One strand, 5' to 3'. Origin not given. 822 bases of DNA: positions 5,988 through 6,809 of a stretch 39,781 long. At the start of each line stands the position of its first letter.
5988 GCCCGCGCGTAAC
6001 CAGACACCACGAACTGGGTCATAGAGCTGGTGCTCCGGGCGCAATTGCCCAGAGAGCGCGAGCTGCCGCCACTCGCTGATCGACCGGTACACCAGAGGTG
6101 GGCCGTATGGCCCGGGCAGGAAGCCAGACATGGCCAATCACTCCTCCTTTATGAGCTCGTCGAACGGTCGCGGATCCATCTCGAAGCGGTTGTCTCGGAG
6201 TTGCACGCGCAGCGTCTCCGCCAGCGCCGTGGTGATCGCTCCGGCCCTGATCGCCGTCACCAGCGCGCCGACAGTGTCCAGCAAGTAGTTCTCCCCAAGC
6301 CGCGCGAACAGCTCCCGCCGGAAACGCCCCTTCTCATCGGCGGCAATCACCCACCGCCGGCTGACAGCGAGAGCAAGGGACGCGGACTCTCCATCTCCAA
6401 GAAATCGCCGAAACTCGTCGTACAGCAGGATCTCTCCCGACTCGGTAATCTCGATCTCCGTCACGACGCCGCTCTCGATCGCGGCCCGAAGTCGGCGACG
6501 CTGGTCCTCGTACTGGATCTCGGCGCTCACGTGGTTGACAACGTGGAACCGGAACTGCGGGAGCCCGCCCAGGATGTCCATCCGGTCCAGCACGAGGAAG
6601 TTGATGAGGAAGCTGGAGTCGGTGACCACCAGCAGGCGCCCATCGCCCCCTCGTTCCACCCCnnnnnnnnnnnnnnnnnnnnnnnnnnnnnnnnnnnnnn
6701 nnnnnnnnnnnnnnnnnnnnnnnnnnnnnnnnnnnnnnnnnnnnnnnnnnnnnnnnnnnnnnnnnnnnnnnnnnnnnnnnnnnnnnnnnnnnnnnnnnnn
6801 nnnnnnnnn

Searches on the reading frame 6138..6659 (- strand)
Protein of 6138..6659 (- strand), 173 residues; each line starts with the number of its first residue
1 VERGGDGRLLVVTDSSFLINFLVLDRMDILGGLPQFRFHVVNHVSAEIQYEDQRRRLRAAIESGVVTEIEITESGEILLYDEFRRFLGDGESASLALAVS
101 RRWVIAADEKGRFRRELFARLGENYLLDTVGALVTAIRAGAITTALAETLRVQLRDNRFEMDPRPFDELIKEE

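Call 3: search_protein_families(library=pfam, proteins=[window:6138-6659:-], max_evalue=0.1)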
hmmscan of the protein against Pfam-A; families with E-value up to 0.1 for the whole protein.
window:6138-6659:- (173 aa): 1 family
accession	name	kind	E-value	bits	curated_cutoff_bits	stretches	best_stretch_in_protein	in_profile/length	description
PF19802.4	DUF6285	-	0.049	14.8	28.1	0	99-154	21-80/91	Domain of unknown function (DUF6285)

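Call 4: search_protein_families(library=padloc, proteins=[window:6138-6659:-], max_evalue=0.1)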
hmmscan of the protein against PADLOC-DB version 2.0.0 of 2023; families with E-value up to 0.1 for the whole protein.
window:6138-6659:- (173 aa): 4 families
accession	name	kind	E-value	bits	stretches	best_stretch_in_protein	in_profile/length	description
PDLC05071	PDC-S70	-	1.6e-07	29.6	1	10-170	2-154/161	-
PDLC05070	PDC-S70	-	3.8e-05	21.9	1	11-148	5-136/161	-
PDLC05073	PDC-S70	-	0.00025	19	1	10-112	2-103/162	-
PDLC05068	PDC-S70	-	0.0011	17.5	1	10-112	2-103/125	-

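Call 5: search_protein_families(library=ncbifam, proteins=[window:6138-6659:-], max_evalue=0.1)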
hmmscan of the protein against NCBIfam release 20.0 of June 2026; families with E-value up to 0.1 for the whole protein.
window:6138-6659:- (173 aa): 0 families
